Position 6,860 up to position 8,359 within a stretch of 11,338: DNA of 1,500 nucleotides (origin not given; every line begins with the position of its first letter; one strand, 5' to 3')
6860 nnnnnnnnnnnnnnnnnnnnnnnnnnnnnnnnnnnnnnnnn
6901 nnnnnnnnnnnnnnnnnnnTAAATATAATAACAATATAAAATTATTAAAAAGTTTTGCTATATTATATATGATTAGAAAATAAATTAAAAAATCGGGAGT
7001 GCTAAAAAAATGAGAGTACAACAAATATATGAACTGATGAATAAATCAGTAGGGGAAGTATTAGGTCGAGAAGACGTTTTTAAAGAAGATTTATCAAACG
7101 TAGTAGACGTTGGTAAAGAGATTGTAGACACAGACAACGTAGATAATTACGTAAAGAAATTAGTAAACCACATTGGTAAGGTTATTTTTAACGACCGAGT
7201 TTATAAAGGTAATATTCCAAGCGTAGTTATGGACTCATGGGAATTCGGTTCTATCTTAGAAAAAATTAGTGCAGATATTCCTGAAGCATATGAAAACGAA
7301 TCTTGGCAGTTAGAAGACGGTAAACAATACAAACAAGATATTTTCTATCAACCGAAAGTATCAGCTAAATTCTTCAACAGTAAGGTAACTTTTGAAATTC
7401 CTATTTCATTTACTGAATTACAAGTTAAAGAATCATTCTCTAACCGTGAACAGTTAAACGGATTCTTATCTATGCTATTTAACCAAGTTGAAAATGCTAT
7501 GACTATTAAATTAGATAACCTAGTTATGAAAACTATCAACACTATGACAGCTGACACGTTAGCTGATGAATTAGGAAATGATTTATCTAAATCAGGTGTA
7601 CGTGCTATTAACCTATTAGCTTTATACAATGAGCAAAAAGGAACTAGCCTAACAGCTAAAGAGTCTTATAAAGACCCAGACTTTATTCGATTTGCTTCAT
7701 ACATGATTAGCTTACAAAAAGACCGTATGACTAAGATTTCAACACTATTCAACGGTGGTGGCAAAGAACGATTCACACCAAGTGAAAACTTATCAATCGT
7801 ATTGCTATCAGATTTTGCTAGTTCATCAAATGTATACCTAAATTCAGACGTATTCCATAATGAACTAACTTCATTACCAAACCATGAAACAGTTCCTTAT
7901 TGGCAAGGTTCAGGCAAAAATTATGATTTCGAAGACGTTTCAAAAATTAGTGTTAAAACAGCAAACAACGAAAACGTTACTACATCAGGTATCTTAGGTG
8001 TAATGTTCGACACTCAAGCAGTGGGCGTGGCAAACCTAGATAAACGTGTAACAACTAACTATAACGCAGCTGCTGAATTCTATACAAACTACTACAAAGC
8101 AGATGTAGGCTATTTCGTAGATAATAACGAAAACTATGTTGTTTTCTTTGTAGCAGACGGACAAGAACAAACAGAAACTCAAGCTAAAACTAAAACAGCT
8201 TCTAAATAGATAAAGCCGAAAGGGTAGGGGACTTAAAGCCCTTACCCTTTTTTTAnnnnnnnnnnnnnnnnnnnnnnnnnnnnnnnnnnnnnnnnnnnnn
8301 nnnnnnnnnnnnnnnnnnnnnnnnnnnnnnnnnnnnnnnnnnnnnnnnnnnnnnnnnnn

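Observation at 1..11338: The window is a complete miniature protein-primed podophage genome: 10 genes, one strand, 390-bp ITRs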

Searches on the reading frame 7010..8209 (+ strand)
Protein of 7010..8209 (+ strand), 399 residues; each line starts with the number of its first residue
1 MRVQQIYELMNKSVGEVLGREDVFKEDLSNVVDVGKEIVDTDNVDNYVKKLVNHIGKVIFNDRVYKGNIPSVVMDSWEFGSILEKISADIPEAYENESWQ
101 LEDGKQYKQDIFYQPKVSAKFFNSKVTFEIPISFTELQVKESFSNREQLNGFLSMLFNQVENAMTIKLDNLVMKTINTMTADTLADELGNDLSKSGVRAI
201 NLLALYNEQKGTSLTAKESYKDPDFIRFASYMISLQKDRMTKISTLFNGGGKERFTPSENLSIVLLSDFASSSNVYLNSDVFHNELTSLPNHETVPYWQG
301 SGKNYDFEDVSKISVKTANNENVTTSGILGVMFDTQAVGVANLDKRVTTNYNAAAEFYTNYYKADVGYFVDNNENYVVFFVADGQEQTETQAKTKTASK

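Call 6: search_protein_families(library=pfam, proteins=[window:7010-8209:+], max_evalue=0.1)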
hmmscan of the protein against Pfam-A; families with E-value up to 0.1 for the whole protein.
window:7010-8209:+ (399 aa): 2 families
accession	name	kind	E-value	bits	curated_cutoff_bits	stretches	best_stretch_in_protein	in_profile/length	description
PF25622.1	Phi29_MCP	-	1.4e-52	179.6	27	1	21-380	14-323/323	Phi29-like phage major capsid protein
PF05657.16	DUF806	-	0.045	14.6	25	0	48-128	6-84/121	Protein of unknown function (DUF806)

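Call 7: search_protein_families(library=phrogs, proteins=[window:7010-8209:+], max_evalue=0.1)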
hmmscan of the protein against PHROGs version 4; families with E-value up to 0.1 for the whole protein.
window:7010-8209:+ (399 aa): 1 family
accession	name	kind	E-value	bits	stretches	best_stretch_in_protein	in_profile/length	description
phrog_2006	-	head and packaging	9.2e-35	121.4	1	7-388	14-382/385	major head protein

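Call 9: search_dna_similar(query=window:7010-8209:+, collection=phages, mode=protein, max_rows=25)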
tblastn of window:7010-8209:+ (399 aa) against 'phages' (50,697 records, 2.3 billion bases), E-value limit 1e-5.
Records with a match: 23; places in all: 23; records where one place covers at least 80% of the query: 20.
Best place of each record, by identity: 60-80% 1; <60% 22.
By first word of the organism name: Bacteriophage 9; Salmonella 7; Amedibacillus 2; Shigella 1; Acinetobacter 1; Pectobacterium 1; Enterobacter 1; Vibrio 1.
By host as written in the record: - 11; Salmonella enterica subsp. enterica serovar Enteritidis PT1 4; Salmonella enterica subsp. enterica serovar Enteritidis 2; Amedibacillus_QUJU_s CSC70 2; Shigella flexneri (EUROGROUP BIOLAB strain) 1; Pectobacterium sp. 1; Salmonella enterica subsp. enterica serovar Kentucky 1; Enterobacter hormaechei 156 1.
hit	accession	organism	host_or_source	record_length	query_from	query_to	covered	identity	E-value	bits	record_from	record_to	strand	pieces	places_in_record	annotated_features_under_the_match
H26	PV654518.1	Shigella phage vB_SHGBLB0004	Shigella flexneri (EUROGROUP BIOLAB ...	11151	1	381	95%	60.2%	2e-149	473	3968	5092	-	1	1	hypothetical protein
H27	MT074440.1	Salmonella phage assan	Salmonella enterica subsp. enterica ...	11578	1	383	96%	57.7%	3e-150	475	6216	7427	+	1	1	hypothetical protein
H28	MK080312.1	Salmonella phage Astrid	Salmonella enterica subsp. enterica ...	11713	1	383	96%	57.5%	3e-148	469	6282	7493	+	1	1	putative major head protein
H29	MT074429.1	Salmonella phage astrithr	Salmonella enterica subsp. enterica ...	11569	1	383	96%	57.4%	4e-150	475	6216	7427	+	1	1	hypothetical protein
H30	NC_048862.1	Salmonella phage astrithr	Salmonella enterica subsp. enterica ...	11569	1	383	96%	57.4%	4e-150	475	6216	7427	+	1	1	major head protein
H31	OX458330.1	Acinetobacter phage Phanie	wastewater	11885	1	383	96%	57.2%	3e-143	455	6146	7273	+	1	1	putative major head protein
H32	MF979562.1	Pectobacterium phage DU_PP_III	Pectobacterium sp.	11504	1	383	96%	56.8%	3e-148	469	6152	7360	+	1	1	hypothetical protein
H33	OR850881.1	Salmonella phage S.Kent 1-2-1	Salmonella enterica subsp. enterica ...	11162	1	383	96%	56.4%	5e-148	469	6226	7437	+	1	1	record has no annotation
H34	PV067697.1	Enterobacter phage Entb_47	Enterobacter hormaechei 156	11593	1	383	96%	55.2%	6e-144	457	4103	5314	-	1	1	hypothetical protein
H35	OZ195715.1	Vibrio phage K58 g2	Seawater and oysters mix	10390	1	384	96%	52.9%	5e-133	426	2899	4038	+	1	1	major head protein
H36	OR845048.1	Salmonella phage S.Ent 1-35-3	Salmonella enterica subsp. enterica ...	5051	124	383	65%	53.0%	1e-87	295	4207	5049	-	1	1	record has no annotation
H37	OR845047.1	Salmonella phage S.Ent 1-35-3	Salmonella enterica subsp. enterica ...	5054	124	383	65%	53.0%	2e-87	295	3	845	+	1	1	record has no annotation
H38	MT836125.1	Bacteriophage sp.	human fecal samples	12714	3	383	95%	34.6%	4e-61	219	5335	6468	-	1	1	record has no annotation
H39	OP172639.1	Amedibacillus phage AD70P3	Amedibacillus_QUJU_s CSC70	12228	1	383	96%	29.0%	9e-48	180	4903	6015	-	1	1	hypothetical protein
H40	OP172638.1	Amedibacillus phage AD70P2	Amedibacillus_QUJU_s CSC70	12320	1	383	96%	28.8%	9e-48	180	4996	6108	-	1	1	hypothetical protein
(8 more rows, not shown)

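Call 14: find_homologous_proteins(query=window:7010-8209:+)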
Query window:7010-8209:+ (399 aa): 8000 proteins with E <= 0.001 among 8000 candidates; the best 120 are listed.
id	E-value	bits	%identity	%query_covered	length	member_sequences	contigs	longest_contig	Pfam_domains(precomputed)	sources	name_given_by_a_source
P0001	1.1e-255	865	99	100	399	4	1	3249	PF25622.2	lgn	-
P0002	4.9e-233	791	89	99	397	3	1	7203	PF25622.2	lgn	-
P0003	1.3e-215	734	86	96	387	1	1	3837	PF25622.2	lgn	-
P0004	8.1e-215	731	86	96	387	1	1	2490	PF25622.2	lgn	-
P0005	1.5e-214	730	86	96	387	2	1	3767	PF25622.2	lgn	-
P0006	2.2e-214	730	86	96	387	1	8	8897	PF25622.2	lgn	-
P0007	2.5e-214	729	86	96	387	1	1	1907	PF25622.2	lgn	-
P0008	2.8e-214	729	86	96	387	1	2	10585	PF25622.2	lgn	-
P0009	1.7e-213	727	85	96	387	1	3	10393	PF25622.2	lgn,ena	-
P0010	3.0e-213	726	85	96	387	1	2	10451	PF25622.2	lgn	-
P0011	4.0e-213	725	85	96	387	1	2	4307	PF25622.2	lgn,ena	-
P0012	7.2e-213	725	80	100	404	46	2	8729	PF25622.2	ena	-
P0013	1.3e-212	724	85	96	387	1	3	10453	PF25622.2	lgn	-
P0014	2.9e-212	723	83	98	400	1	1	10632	PF25622.2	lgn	-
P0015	1.1e-211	721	82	100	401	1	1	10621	PF25622.2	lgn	-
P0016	3.0e-211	719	82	100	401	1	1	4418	PF25622.2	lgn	-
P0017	3.3e-211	719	82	100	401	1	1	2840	PF25622.2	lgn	-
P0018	5.4e-211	718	82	99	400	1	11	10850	PF25622.2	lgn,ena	-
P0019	7.4e-211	718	82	98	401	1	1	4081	PF25622.2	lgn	-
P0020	7.6e-211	718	82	98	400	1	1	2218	PF25622.2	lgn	-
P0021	8.6e-211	718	82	100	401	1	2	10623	PF25622.2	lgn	-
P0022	1.5e-210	717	82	99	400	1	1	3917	PF25622.2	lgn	-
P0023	1.6e-210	717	82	100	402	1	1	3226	PF25622.2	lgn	-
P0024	1.8e-210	717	82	98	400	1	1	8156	PF25622.2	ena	-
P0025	1.9e-210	717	82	100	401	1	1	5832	PF25622.2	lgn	-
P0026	2.2e-210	716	82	100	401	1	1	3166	PF25622.2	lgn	-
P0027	3.0e-210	716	82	100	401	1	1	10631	PF25622.2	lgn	-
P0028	3.4e-210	716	82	100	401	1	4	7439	PF25622.2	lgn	-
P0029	3.5e-210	716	82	100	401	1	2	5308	PF25622.2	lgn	-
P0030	4.5e-210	715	82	100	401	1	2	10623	PF25622.2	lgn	-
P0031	5.8e-210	715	82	100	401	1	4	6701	PF25622.2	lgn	-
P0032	7.4e-210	715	82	100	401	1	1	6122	PF25622.2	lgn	-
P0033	7.6e-210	715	82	100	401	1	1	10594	PF25622.2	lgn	-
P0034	8.7e-210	714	82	98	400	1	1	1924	PF25622.2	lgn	-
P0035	8.7e-210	714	82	100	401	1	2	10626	PF25622.2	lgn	-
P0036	1.6e-209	714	82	100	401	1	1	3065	PF25622.2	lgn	-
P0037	1.7e-209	714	82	98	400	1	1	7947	PF25622.2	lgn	-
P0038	2.2e-209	713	82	100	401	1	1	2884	PF25622.2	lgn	-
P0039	8.6e-208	708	81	100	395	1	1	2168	PF25622.2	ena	-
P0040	1.3e-203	694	81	96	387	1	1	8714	PF25622.2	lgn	-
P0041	4.1e-203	693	80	96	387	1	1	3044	PF25622.2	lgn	-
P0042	1.3e-202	691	80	96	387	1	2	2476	PF25622.2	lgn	-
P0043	1.4e-202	691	80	96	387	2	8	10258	PF25622.2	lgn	-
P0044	1.4e-202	691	80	96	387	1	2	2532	PF25622.2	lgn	-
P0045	1.7e-202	690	80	96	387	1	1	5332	PF25622.2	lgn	-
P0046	3.3e-202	689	79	96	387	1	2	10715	PF25622.2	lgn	-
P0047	4.4e-202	689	80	96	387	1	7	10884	PF25622.2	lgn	-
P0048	5.2e-202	689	79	96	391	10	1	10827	PF25622.2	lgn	-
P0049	2.9e-201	686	80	96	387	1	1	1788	PF25622.2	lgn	-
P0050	3.4e-201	686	80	96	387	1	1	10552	PF25622.2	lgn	-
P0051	1.0e-191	655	83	89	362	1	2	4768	PF25622.2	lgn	-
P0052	2.7e-189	647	75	96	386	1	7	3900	PF25622.2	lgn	-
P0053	5.8e-189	646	81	87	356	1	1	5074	PF25622.2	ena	-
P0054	2.2e-187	641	74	96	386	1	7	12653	PF25622.2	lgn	-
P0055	4.6e-186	636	73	96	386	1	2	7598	PF25622.2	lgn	-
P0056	6.5e-186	636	73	96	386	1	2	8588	PF25622.2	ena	-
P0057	7.4e-183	626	75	96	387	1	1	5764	PF25622.2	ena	-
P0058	8.4e-181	619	72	95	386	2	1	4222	PF25622.2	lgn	-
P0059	9.3e-181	619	72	96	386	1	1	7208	PF25622.2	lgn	-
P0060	1.4e-180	618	74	96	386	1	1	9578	PF25622.2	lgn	-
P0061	1.7e-180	618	72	96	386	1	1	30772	PF25622.2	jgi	-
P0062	2.5e-180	618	73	96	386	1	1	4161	PF25622.2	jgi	jgi:hypothetical protein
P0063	4.7e-180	617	74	96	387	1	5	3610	PF25622.2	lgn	-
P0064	6.1e-180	616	72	96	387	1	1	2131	PF25622.2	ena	-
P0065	9.3e-180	616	73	96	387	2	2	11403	PF25622.2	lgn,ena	-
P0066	1.1e-179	615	72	96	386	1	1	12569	PF25622.2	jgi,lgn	-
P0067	1.2e-179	615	73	96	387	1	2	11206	PF25622.2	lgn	-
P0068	1.6e-179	615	74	96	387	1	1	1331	PF25622.2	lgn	-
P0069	1.9e-179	615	73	96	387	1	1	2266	PF25622.2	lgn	-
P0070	2.0e-179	615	71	97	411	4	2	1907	PF25622.2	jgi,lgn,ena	-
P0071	3.2e-179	614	72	96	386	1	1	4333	PF25622.2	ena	-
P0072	3.4e-179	614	72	96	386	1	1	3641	PF25622.2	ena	-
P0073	4.6e-179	613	72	96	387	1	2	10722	PF25622.2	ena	-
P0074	4.9e-179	613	72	96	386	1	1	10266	PF25622.2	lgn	-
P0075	6.4e-179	613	72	96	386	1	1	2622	PF25622.2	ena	-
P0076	6.4e-179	613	72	96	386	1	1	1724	PF25622.2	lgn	-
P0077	8.0e-179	613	73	96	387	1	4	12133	PF25622.2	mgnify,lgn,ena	mgnify:CR=1 FL=1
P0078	9.0e-179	612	73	96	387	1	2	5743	PF25622.2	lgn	-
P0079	9.9e-179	612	72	96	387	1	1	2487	PF25622.2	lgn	-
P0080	1.3e-178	612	72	96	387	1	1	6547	PF25622.2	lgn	-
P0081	1.6e-178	612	72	96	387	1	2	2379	PF25622.2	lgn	-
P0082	1.6e-178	612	73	96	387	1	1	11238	PF25622.2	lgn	-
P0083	1.9e-178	611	72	96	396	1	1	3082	PF25622.2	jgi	jgi:hypothetical protein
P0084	4.2e-178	610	72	96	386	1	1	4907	PF25622.2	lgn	-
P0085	4.6e-178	610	72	96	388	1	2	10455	PF25622.2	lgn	-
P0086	4.9e-178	610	72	96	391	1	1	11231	PF25622.2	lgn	-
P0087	5.5e-178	610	72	96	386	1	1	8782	PF25622.2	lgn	-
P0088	6.0e-178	610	71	96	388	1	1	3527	PF25622.2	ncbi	-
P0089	6.1e-178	610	71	96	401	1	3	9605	PF25622.2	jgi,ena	-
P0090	8.9e-178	609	72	96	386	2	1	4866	PF25622.2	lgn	-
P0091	1.0e-177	609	72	96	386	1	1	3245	PF25622.2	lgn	-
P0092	1.3e-177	609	71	96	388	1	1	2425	PF25622.2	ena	-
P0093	1.5e-177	608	71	96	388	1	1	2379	PF25622.2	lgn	-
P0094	1.5e-177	608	71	96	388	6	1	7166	PF25622.2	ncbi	-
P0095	1.6e-177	608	71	96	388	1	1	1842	PF25622.2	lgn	-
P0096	1.6e-177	608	70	96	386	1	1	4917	PF25622.2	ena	-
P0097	1.7e-177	608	72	96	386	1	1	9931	PF25622.2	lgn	-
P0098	1.8e-177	608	71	96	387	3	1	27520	PF25622.2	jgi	-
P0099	1.8e-177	608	71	96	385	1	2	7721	PF25622.2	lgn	-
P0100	2.2e-177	608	69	98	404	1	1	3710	PF25622.2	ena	-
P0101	2.5e-177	608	71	96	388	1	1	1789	PF25622.2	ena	-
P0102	2.6e-177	608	71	97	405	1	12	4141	PF25622.2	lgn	-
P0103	2.8e-177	607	71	96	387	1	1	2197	PF25622.2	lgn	-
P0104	2.9e-177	607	71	96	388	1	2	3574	PF25622.2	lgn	-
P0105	3.7e-177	607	71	97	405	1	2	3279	PF25622.2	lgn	-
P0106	4.6e-177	607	71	96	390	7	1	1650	PF25622.2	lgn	-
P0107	5.1e-177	607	71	96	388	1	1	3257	PF25622.2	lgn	-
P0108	5.2e-177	607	71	96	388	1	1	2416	PF25622.2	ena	-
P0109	6.1e-177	606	71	96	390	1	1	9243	PF25622.2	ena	-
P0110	6.1e-177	606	70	96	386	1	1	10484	PF25622.2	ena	-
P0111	6.5e-177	606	72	96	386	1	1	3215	PF25622.2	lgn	-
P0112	7.2e-177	606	71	96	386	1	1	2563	PF25622.2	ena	-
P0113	1.0e-176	606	71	96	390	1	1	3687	PF25622.2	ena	-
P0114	1.1e-176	606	70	96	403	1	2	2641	PF25622.2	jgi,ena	-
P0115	1.1e-176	606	70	96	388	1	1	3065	PF25622.2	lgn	-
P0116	1.3e-176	605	70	96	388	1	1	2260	PF25622.2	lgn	-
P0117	1.3e-176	605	71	96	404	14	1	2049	PF25622.2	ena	-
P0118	1.4e-176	605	71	96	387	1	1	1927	PF25622.2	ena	-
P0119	1.6e-176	605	71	96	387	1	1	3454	PF25622.2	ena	-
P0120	1.8e-176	605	70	96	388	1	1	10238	PF25622.2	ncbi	-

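Call 16: find_encoding_contigs(protein=P0001, flank=10000)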
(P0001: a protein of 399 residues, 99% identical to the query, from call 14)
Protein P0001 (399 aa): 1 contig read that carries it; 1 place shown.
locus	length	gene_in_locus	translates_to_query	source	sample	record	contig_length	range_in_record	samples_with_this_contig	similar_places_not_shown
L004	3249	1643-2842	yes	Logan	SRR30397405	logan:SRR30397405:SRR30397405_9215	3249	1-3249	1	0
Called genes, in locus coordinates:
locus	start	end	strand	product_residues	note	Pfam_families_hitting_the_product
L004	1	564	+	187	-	?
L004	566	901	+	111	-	-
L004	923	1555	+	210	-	-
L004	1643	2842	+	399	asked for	PF25622:Phi29_MCP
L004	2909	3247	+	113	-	?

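Call 37: find_encoding_contigs(protein=P0018, flank=10000, max_places=4)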
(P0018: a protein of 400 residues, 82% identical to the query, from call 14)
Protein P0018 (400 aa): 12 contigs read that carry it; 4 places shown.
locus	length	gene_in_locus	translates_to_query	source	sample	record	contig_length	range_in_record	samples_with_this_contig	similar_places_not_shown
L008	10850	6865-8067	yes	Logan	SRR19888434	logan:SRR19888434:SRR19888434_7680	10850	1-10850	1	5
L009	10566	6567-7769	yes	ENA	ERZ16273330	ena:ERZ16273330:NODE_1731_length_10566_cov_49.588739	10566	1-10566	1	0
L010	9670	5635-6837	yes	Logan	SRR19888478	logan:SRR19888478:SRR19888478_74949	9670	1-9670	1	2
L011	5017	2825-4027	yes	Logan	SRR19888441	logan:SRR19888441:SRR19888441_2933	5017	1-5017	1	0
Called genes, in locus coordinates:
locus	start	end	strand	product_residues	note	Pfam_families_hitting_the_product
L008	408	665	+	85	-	-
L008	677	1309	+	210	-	-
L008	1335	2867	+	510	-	PF03175:DNA_pol_B_2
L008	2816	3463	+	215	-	-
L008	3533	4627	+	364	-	PF05894:Podovirus_Gp16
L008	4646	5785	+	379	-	PF05352:Phage_connector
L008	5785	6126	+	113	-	-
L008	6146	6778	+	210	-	-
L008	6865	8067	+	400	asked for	PF25622:Phi29_MCP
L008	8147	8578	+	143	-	-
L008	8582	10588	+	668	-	-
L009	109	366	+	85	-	-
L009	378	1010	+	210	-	-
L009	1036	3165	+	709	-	PF03175:DNA_pol_B_2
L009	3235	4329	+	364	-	PF05894:Podovirus_Gp16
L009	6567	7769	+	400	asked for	PF25622:Phi29_MCP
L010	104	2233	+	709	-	PF03175:DNA_pol_B_2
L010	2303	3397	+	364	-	PF05894:Podovirus_Gp16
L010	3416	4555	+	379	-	PF05352:Phage_connector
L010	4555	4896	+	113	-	-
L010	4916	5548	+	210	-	-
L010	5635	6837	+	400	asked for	PF25622:Phi29_MCP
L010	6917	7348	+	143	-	-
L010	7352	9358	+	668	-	-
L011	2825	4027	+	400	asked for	PF25622:Phi29_MCP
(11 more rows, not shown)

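Call 38: find_encoding_contigs(protein=P0008, flank=10000, max_places=3)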
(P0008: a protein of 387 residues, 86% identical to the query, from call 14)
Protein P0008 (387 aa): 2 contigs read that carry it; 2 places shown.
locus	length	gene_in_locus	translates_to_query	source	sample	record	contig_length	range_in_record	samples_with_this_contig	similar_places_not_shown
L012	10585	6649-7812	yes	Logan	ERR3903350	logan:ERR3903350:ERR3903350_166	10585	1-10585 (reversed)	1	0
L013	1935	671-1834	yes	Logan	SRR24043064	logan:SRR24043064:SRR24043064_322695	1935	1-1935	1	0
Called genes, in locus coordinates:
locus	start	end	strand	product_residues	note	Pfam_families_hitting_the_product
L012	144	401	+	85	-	-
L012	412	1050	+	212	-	-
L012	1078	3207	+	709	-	PF03175:DNA_pol_B_2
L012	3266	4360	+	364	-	PF05894:Podovirus_Gp16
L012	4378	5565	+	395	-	PF05352:Phage_connector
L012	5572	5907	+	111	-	-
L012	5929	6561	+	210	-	-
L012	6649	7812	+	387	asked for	PF25622:Phi29_MCP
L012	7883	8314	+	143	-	-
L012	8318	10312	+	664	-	-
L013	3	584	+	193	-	?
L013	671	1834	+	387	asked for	PF25622:Phi29_MCP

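Call 39: find_encoding_contigs(protein=P0061, flank=10000, max_places=3)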
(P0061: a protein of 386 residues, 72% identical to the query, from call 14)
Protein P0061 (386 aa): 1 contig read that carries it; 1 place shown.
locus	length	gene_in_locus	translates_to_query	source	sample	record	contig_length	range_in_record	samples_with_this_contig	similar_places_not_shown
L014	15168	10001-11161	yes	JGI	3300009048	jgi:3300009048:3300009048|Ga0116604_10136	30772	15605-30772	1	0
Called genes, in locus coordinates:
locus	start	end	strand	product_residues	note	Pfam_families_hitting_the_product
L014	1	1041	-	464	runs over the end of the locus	PF19295:SufBD_N, PF01458:SUFBD_core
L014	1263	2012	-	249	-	PF04199:Cyclase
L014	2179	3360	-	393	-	PF00456:Transketolase_N, PF02779:Transket_pyr, PF02780:Transketolase_C, PF22613:Transketolase_C_1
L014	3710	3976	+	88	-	-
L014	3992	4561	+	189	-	-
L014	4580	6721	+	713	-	PF03175:DNA_pol_B_2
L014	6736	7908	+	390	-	PF05894:Podovirus_Gp16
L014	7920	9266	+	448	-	PF05352:Phage_connector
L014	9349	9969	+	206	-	-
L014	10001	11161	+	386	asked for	PF25622:Phi29_MCP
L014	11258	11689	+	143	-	-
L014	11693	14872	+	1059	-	PF07501:G5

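Call 40: list_cluster_members(proteins=[P0088, P0094, P0120, P0012, P0077, P0001, P0098, P0066])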
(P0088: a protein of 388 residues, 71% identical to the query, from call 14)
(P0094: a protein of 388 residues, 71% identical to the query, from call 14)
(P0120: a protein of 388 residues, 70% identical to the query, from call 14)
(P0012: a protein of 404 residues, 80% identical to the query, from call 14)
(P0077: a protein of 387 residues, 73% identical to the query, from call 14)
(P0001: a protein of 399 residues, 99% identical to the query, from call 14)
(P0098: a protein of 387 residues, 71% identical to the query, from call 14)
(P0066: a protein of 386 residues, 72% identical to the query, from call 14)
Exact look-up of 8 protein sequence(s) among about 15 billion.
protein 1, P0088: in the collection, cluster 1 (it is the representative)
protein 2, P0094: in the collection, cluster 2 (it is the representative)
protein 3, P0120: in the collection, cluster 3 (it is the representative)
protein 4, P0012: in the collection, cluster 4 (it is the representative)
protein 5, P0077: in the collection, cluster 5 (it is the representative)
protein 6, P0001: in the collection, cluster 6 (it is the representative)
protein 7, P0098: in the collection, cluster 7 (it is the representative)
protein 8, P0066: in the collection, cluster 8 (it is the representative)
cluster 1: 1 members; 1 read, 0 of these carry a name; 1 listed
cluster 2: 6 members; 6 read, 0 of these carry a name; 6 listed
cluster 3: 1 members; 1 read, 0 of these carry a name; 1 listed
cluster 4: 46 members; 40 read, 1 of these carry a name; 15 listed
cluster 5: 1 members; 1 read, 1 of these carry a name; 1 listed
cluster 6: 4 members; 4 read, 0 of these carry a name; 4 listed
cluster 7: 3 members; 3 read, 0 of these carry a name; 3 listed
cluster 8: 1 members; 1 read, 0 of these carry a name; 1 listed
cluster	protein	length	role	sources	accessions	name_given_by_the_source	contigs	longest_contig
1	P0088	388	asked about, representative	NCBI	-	-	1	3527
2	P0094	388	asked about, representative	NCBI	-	-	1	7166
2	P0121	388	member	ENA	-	-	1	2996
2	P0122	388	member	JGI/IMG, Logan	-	-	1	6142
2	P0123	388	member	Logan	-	-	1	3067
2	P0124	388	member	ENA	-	-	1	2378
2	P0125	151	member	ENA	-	-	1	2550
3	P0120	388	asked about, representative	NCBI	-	-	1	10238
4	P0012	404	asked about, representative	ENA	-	-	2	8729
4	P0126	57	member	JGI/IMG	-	hypothetical protein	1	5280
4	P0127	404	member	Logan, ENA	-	-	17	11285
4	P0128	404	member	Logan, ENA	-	-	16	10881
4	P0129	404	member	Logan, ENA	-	-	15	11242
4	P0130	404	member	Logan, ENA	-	-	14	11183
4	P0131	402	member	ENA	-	-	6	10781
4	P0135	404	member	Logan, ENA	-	-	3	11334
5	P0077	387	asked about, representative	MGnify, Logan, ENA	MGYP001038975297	CR=1 FL=1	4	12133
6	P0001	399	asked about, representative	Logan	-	-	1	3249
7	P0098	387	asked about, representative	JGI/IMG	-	-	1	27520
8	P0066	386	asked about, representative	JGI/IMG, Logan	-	-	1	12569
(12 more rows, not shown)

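Call 42: find_encoding_contigs(protein=window:7010-8209:+, flank=10000, max_places=6)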
Protein window:7010-8209:+ (399 aa): 7 contigs read that carry it; 2 places shown.
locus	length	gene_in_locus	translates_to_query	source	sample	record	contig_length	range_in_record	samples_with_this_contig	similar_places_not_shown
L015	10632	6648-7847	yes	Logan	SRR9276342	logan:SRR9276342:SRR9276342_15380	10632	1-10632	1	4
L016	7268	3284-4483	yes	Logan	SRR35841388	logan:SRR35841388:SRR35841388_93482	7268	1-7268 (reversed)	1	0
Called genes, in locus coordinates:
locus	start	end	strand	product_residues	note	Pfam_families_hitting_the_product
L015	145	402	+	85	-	-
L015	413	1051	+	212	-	-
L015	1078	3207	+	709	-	PF03175:DNA_pol_B_2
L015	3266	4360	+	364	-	PF05894:Podovirus_Gp16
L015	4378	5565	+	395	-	PF05352:Phage_connector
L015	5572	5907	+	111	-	-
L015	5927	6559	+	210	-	-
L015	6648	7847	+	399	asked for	PF25622:Phi29_MCP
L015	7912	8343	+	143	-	-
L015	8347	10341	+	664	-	-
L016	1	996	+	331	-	?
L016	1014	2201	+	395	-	PF05352:Phage_connector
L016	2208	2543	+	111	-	-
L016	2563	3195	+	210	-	-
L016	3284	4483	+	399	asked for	PF25622:Phi29_MCP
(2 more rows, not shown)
